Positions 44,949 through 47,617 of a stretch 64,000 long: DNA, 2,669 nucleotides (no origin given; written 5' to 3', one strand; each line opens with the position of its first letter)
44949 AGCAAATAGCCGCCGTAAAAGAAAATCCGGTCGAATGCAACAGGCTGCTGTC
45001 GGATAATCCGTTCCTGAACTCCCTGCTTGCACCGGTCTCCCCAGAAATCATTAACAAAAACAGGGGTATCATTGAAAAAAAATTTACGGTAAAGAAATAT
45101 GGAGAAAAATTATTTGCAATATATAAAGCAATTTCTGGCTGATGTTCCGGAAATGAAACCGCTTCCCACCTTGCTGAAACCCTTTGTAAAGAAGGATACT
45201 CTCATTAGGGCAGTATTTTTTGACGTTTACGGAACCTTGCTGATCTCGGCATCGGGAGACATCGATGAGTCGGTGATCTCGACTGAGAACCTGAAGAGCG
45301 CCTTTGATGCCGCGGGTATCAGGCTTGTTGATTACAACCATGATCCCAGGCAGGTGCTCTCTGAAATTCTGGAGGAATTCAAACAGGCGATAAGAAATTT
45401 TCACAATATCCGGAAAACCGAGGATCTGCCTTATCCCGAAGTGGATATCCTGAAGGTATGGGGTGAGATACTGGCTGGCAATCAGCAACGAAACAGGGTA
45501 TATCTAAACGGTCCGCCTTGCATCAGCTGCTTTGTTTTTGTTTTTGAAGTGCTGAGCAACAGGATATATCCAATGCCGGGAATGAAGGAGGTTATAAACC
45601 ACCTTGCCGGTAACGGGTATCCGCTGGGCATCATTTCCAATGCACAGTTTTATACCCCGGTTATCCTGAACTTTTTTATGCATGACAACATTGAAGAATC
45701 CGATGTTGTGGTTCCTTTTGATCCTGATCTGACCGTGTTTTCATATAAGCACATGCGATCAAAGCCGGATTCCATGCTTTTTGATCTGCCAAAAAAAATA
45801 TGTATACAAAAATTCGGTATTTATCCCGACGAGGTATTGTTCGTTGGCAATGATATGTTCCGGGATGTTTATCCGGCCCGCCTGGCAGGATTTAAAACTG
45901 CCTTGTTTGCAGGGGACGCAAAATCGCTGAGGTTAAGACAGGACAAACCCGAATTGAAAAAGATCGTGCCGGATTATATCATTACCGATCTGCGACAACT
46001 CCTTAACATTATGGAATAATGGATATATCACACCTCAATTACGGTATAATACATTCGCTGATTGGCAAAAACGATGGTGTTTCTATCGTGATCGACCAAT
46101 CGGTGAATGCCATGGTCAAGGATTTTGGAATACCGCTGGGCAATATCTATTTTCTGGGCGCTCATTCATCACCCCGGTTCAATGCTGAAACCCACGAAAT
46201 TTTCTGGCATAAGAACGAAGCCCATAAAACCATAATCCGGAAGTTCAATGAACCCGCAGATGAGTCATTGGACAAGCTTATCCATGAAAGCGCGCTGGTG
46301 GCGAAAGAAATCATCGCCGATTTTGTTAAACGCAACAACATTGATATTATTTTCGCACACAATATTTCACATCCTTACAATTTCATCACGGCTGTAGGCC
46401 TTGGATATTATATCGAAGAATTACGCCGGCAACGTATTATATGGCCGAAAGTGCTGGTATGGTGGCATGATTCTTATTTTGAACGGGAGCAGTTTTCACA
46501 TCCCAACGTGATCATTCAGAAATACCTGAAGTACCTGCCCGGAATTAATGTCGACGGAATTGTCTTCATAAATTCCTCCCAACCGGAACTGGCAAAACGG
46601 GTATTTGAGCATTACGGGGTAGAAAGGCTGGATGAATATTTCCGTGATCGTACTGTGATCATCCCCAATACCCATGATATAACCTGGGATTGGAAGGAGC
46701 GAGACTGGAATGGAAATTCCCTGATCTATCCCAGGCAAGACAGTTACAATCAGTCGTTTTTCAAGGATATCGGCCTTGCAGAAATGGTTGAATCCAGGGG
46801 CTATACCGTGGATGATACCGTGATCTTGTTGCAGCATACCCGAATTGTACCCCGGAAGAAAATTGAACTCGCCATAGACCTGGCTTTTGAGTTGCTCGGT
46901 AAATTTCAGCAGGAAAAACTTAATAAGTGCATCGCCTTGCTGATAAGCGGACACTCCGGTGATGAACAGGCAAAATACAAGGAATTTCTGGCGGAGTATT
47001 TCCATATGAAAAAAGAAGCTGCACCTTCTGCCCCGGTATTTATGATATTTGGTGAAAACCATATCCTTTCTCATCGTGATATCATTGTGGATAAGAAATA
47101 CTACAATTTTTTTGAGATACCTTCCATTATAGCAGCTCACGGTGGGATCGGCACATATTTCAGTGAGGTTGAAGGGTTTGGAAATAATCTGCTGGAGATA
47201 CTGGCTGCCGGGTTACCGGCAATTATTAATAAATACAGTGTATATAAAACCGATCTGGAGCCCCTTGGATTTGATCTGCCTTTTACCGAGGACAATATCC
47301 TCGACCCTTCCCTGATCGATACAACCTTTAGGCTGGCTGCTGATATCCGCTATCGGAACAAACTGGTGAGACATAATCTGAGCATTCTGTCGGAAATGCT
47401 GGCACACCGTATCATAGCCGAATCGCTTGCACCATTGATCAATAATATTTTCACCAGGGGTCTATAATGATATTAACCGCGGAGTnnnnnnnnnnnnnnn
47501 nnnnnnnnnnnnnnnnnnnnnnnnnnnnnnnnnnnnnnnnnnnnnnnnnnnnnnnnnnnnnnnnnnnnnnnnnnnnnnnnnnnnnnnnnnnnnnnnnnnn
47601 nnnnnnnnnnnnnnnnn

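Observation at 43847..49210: Compact GT-HAD-GT-GH13_18 phosphorylase operon: a candidate undescribed glycoside synthesis and recycling module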

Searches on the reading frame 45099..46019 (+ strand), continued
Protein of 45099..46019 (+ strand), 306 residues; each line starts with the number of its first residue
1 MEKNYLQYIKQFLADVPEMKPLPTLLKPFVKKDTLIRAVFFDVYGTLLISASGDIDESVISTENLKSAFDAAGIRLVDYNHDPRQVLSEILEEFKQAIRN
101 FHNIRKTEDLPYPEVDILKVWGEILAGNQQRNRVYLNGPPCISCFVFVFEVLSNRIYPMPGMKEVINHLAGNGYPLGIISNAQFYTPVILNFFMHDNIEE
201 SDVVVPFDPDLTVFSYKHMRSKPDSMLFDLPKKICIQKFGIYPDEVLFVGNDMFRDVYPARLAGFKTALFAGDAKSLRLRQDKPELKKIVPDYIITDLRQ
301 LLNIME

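Call 33: find_related_loci(query=A2, collection=genome_contigs, flank=10000)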
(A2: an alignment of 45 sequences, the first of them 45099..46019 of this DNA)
Query A2 (306 aa) in genome_contigs; peptide patterns used: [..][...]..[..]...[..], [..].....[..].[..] (x = any residue, [..] = any of these).
600 stretches matched a pattern (row limit reached: there are more); 518 encode a relative of the query (tblastn E <= 1e-3); the best 80 are kept; 80 distinct loci.
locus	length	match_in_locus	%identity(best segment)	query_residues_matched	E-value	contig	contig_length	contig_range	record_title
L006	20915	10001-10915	70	1-305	1e-147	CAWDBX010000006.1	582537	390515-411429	MAG: uncultured Bacteroidales bacterium isolate MFD02979.bin.2.38 genome assembly, contig: contig_20, whole genome shotg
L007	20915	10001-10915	64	1-305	1e-134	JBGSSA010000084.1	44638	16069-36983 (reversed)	MAG: Bacteroidales bacterium isolate JTS-AC371 k141_1669324, whole genome shotgun sequence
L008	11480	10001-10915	64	1-305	3e-130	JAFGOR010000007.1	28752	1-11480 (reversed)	MAG: Bacteroidales bacterium isolate Zod_Metabat.64 k87_186957, whole genome shotgun sequence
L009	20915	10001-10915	54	1-305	6e-112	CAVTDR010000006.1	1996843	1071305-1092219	MAG: uncultured Bacteroidetes bacterium isolate MFD00905.bin.1.42 genome assembly, contig: contig_335, whole genome shot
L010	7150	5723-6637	53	1-305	1e-109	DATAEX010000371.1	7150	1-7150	MAG TPA_asm: Bacteroidales bacterium isolate SMAG_U6788 k141_5433211, whole genome shotgun sequence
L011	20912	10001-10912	53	1-304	5e-101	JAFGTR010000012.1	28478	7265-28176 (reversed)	MAG: Bacteroidales bacterium isolate Zod_Metabat.988 k87_214645, whole genome shotgun sequence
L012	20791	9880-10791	47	1-304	1e-92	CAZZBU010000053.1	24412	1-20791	MAG TPA_asm: uncultured Bacteroidales bacterium isolate SRP252850_co1_7 genome assembly, contig: NODE_3623_length_24412_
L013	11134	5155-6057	49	1-305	2e-88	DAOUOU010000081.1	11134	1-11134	MAG TPA_asm: Bacteroidales bacterium isolate CSMAG_82 CSMAG_82_k119_612430_length_11134_cov_25.7965, whole genome shotgu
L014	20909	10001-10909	46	1-306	2e-88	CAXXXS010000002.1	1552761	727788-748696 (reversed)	MAG: Bacteroidales bacterium isolate cfd47556-b600-40b4-9185-b1262979a081 genome assembly, contig: contig_2, whole genom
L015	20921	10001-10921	45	1-305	2e-86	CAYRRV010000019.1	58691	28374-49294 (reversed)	MAG TPA_asm: uncultured Bacteroidales bacterium isolate SRP252850_co1_125 genome assembly, contig: NODE_640_length_58691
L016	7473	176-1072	44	4-305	1e-85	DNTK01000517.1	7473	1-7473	MAG TPA_asm: Bacteroidales bacterium isolate UBA10428 contig_12564, whole genome shotgun sequence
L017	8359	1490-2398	44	4-305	1e-85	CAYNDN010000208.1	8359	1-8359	MAG TPA_asm: uncultured Lentimicrobiaceae bacterium isolate SRP141376_co3_49 genome assembly, contig: NODE_23024_length_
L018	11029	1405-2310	45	1-305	2e-85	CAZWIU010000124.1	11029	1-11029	MAG TPA_asm: uncultured Bacteroidales bacterium isolate SRP167436_co1_197 genome assembly, contig: NODE_9921_length_1102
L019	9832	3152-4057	46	1-305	3e-85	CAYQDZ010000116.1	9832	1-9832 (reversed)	MAG TPA_asm: uncultured Bacteroidales bacterium isolate binchicken_co116_374 genome assembly, contig: NODE_7855_length_9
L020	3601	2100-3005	43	1-305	2e-85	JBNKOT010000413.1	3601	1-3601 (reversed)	MAG: Draconibacterium sp. isolate G1G2.bin.27.orig k141_1329039, whole genome shotgun sequence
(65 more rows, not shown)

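Call 52: search_solved_structures(query=A2, max_evalue=0.001)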
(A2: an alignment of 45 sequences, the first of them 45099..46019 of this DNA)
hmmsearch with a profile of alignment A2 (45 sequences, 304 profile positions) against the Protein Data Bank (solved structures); distinct sequences matched with E-value up to 0.001: 11.
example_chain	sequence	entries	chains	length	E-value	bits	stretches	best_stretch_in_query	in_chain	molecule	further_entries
2hoq_A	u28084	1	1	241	8.6e-10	41.3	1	204-279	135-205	Putative HAD-hydrolase PH1655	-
2hx1_A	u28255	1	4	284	3e-06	29.6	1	218-268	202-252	Predicted sugar phosphatases of the HAD superfamily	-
2x4d_A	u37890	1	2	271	1.3e-05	27.5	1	218-298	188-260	PHOSPHOLYSINE PHOSPHOHISTIDINE INORGANIC PYROPHOSPHATE PHOSPHATASE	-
4ygq_A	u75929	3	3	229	1.7e-05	27.1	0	218-266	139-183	Hydrolase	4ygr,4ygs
2om6_A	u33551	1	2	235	4.1e-05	25.9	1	157-266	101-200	Probable phosphoserine phosphatase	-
7po7_A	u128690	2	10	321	4.6e-05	25.8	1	218-301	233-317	Glycerol-3-phosphate phosphatase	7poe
3smv_A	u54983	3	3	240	0.0001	24.6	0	183-264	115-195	(S)-2-haloacid dehalogenase | L-azetidine-2-carboxylate hydrolase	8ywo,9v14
1x42_A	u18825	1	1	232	0.00018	23.8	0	211-268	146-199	hypothetical protein PH0459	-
3ib6_A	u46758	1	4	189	0.00034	22.9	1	158-266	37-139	Uncharacterized protein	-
8hp5_A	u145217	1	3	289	0.00042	22.6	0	32-76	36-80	(S)-2-haloacid dehalogenase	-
2hsz_A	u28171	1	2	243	0.00054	22.2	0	140-265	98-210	novel predicted phosphatase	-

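Call 85: list_cluster_members(proteins=[P0496, P0450, P0499, P0471, P0456, P0502, P0490, P0439, P0480, P0441])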
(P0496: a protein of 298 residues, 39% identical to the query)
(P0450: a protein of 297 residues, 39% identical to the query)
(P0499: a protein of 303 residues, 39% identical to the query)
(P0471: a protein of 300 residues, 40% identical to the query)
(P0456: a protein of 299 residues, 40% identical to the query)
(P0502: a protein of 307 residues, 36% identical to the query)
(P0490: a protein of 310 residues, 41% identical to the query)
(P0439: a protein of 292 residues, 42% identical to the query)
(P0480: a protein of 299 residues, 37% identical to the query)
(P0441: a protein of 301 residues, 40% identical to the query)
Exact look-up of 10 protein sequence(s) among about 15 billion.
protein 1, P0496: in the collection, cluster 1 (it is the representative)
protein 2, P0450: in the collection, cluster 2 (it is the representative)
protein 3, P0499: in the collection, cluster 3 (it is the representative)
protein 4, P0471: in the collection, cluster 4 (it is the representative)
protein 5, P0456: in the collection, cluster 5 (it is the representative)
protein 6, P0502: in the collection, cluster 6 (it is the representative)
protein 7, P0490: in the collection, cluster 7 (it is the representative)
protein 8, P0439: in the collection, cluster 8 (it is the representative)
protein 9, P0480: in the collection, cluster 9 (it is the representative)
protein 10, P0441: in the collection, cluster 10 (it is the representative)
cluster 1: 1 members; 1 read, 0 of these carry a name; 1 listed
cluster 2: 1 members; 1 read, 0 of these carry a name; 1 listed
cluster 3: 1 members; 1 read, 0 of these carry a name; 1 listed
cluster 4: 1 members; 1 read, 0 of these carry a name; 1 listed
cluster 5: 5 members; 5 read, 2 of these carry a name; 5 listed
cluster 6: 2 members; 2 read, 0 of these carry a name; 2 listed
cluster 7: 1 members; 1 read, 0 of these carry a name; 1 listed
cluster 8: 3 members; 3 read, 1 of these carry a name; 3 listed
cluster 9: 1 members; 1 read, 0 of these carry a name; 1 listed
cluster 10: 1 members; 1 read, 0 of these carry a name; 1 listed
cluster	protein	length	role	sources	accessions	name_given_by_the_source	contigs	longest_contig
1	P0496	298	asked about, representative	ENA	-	-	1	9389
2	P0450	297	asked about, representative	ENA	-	-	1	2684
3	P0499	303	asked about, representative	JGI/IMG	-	-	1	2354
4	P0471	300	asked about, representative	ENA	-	-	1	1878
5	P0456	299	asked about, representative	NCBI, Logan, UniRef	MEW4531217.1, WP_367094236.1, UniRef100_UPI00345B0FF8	HAD family hydrolase [Maioricimonas sp. JC845] | HAD family hydrolase n=1 Tax=Maioricimonas sp. JC845 TaxID=3232138 RepID=UPI00345B0FF8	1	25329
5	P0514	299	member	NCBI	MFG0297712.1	MAG: HAD family hydrolase [Maioricimonas sp. JB045]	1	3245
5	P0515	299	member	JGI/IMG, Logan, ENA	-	-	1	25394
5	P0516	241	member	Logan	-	-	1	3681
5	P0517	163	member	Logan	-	-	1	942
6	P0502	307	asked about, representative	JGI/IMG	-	-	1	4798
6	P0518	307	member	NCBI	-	-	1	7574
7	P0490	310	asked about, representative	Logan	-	-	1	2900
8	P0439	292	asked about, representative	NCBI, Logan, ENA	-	-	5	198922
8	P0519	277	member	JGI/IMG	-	putative hydrolase of the HAD superfamily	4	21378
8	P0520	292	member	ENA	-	-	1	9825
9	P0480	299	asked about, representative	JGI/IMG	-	-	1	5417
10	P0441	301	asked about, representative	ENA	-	-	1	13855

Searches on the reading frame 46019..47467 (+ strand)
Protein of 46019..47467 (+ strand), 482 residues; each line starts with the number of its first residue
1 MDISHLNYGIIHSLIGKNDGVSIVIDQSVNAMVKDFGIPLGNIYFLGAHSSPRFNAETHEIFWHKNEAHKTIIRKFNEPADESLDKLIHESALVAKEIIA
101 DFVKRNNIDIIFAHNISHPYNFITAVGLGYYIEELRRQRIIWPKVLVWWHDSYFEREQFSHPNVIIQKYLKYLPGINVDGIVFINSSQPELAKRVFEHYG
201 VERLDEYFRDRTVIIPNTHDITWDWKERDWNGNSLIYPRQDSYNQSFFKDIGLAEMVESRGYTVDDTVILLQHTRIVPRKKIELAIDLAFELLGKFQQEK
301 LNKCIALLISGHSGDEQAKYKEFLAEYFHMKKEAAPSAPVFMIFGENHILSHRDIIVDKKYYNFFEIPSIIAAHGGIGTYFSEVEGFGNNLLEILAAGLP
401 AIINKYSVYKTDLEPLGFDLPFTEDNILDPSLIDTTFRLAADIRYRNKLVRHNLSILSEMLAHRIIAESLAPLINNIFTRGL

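Call 3: search_protein_families(library=pfam, proteins=[window:46019-47467:+], max_evalue=0.01)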
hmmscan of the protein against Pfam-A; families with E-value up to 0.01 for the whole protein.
window:46019-47467:+ (482 aa): 1 family
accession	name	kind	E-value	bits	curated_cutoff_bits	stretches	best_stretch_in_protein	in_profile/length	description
PF00534.26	Glycos_transf_1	-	1.2e-05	25.4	26.4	0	382-408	100-126/172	Glycosyl transferases group 1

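Call 4: search_protein_families(library=ncbifam, proteins=[window:46019-47467:+], max_evalue=0.01)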
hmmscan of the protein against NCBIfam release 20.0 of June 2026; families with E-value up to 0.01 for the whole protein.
window:46019-47467:+ (482 aa): 2 families
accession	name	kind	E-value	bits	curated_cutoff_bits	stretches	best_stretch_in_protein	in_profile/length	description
NF041101.1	manno_glu_gly_synth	equivalog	2e-17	63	640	2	234-418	191-363/431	mannosylglucosylglycerate synthase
NF038255.1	exopoly_VpsD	equivalog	0.0065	15.4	300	0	375-409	283-317/381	VpsD family glycosyltransferase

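Call 6: search_solved_structures(query=window:46019-47467:+, max_evalue=0.1)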
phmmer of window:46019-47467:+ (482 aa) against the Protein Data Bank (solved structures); distinct sequences matched with E-value up to 0.1: 0.

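Call 10: find_homologous_proteins(query=window:46019-47467:+, max_evalue=0.00001)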
Query window:46019-47467:+ (482 aa): 641 proteins with E <= 0.00001 among 8000 candidates; the best 120 are listed.
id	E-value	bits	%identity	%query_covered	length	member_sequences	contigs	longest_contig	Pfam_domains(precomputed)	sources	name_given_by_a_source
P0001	0.0e+0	1101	100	100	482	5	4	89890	PF00534.27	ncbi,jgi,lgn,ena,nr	ncbi:MAG TPA: hypothetical protein VJ203_12310 [Bacteroidales bacterium]|nr:hypothetical protein [Ba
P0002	7.1e-262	887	78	100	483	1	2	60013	-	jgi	jgi:hypothetical protein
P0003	3.8e-260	882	77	100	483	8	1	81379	PF00534.27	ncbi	ncbi:MAG: hypothetical protein R6X09_13645 [Bacteroidales bacterium]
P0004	6.7e-260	881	78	100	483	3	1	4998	-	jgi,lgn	jgi:glycosyltransferase involved in cell wall biosynthesis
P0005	7.7e-260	881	78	100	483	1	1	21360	PF00534.27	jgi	jgi:hypothetical protein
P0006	3.3e-259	879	78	100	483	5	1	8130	PF00534.27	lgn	-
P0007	1.3e-258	877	78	100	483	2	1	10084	PF00534.27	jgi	jgi:glycosyltransferase involved in cell wall biosynthesis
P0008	5.4e-258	875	78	100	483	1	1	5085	-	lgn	-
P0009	2.1e-257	873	77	100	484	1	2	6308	PF00534.27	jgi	jgi:glycosyltransferase involved in cell wall biosynthesis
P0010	1.1e-256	870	78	100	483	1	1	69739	PF00534.27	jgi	jgi:mannosylglucosylglycerate synthase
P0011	2.6e-256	869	77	100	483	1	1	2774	PF00534.27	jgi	-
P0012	7.0e-256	868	76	100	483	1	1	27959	-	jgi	jgi:glycosyltransferase involved in cell wall biosynthesis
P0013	7.6e-256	867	77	100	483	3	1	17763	-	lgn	-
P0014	3.0e-255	866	77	100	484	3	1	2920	-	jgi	jgi:hypothetical protein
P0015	8.2e-255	864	77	100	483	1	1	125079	PF00534.27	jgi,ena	-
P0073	4.8e-217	740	65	100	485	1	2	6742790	-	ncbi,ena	-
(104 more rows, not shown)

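Call 54: search_solved_structures(query=A4, max_evalue=0.01)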
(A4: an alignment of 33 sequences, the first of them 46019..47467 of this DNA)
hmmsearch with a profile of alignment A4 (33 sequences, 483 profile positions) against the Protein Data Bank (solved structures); distinct sequences matched with E-value up to 0.01: 0.

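Call 69: predict_structure(alignment_id=A4)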
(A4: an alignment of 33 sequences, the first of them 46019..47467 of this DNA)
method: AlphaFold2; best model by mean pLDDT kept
length: 482 residues; sequences in the alignment: 33
mean_pLDDT: 84.0   pTM: 0.85
mean pLDDT of the five models: 84.0, 83.6, 83.7, 83.1, 80.0
residues with pLDDT >= 90: 205; 70-90: 210; 50-70: 50; < 50: 17
segments of 3 or more residues with pLDDT < 50: 15-21, 313-315, 353-358
pLDDT, mean of each block of 10 residues (from residue 1): 84 54 70 86 80 73 83 89 94 96 95 81 90 91 86 71 89 74 83 75 74 83 94 93 86 92 95 73 93 96 93 62 93 92 79 46 81 94 67 92 86 88 89 96 96 95 86 83 52
secondary structure, 60 per line:
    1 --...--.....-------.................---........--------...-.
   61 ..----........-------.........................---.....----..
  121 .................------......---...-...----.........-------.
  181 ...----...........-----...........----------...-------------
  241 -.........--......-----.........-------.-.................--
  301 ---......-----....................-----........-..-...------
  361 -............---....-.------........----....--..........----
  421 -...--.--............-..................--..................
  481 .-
elements in order: E8-12 H20-36 E43-47 E56-58 H67-74 H82-106 E110-114 H119-137 E144-149 H164-172 E180-183 H188-198 H204-211 E212-214 H242-250 H253-258 E267-272 H282-298 E304-309 H315-334 E340-344 H364-373 E377-380 H389-396 E401-404 H407-416 E422-424 H430-441 H443-460 H463-481

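Call 71: fold_search(model_id=the predicted structure, library=pdb)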
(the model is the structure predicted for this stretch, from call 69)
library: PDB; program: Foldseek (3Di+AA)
matches with E <= 10: 1340; with E <= 0.001: 347
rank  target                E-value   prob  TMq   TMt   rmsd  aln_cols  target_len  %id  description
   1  8uag                  8.0e-13  1.00  0.59  0.61   8.3       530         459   14  Sucrose-phosphate synthase-like protein from Leishmania major (released 2024-12-18)
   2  8vrf_B                2.3e-12  1.00  0.57  0.60   7.9       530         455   13  Sucrose-phosphate synthase-like protein from Leishmania major (released 2025-08-13)
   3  8vrf_A                4.6e-12  1.00  0.58  0.61   8.2       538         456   15  Sucrose-phosphate synthase-like protein from Leishmania major (released 2025-08-13)
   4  2r60                  2.4e-11  1.00  0.51  0.54   9.0       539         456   13  Structure of apo Sucrose Phosphate Synthase (SPS) of Halothermothrix orenii (released 2008-06-10)
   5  9dcm_B                2.4e-11  1.00  0.48  0.50   9.9       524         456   13  Sucrose-phosphate synthase from Leishmania major (released 2025-10-29)
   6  9dcm_C                4.7e-11  1.00  0.48  0.49  10.5       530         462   13  Sucrose-phosphate synthase from Leishmania major (released 2025-10-29)
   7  6tvp_A                5.5e-11  1.00  0.54  0.65   6.6       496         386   11  Structure of Mycobacterium smegmatis alpha-maltose-1-phosphate synthase GlgM (released 2020-04-22)
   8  5suk_D                5.8e-11  1.00  0.55  0.46  11.0       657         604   13  G6P bound activated state of yeast glycogen synthase 2 (released 2017-06-14)
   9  6u77_D                1.2e-10  1.00  0.54  0.44  10.9       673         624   12  yGsy2p in complex with small molecule (released 2020-03-18)
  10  6kih_B                1.8e-10  1.00  0.56  0.66   6.4       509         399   14  Sucrose-phosphate synthase (tll1590) from Thermosynechococcus elongatus (released 2020-05-27)
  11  6n1x                  1.9e-10  1.00  0.58  0.72   6.1       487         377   15  BshA from Staphylococcus aureus complexed with UDP and N-acetylglucosamine (released 2019-08-21)
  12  3c48_B                2.1e-10  1.00  0.35  0.41  10.9       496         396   13  Structure of the retaining glycosyltransferase MshA: The first step in mycothiol biosynthesis. Organism: Corynebacteri (released 2008-03-25)
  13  8ixp_D                3.5e-10  1.00  0.55  0.61   8.6       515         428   10  Apo structure of glycosyltransferase LmbT wild type (released 2024-04-03)
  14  5suk_A                3.7e-10  1.00  0.52  0.41  11.4       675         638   12  G6P bound activated state of yeast glycogen synthase 2 (released 2017-06-14)
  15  6kih_A                3.9e-10  1.00  0.57  0.67   6.6       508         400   14  Sucrose-phosphate synthase (tll1590) from Thermosynechococcus elongatus (released 2020-05-27)
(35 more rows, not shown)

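Call 77: find_encoding_contigs(protein=P0073, flank=8000, max_places=2)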
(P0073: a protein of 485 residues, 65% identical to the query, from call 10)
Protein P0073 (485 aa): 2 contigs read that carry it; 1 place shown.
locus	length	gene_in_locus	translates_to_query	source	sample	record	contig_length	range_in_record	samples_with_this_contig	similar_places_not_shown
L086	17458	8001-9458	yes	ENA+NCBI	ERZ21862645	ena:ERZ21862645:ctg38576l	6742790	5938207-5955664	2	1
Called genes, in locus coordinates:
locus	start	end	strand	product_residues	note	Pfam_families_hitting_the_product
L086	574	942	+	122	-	-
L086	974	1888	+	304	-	PF12833:HTH_18, PF00165:HTH_AraC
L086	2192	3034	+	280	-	PF00753:Lactamase_B, PF19583:ODP, PF23023:Anti-Pycsar_Apyc1 (weak)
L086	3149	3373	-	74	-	PF00326:Peptidase_S9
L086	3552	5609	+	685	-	PF02629:CoA_binding (weak), PF13380:CoA_binding_2, PF13607:Succ_CoA_lig, PF13549:ATP-grasp_5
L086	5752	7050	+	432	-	PF00534:Glycos_transf_1 (faint)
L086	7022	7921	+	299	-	PF00702:Hydrolase, PF13419:HAD_2 (weak)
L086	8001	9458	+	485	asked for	-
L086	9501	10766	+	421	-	-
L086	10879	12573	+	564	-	PF00128:Alpha-amylase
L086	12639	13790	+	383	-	PF02595:Gly_kinase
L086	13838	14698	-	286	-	PF00140:Sigma70_r1_2, PF04542:Sigma70_r2, PF04539:Sigma70_r3, PF04545:Sigma70_r4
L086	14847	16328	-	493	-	PF12812:PDZ_1 (faint), PF00089:Trypsin, PF13365:Trypsin_2, PF00595:PDZ, PF13180:PDZ_2, PF14685:PDZ_Tricorn (faint), PF17820:PDZ_6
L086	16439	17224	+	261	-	PF01678:DAP_epimerase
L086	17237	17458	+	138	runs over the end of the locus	PF01894:YjbQ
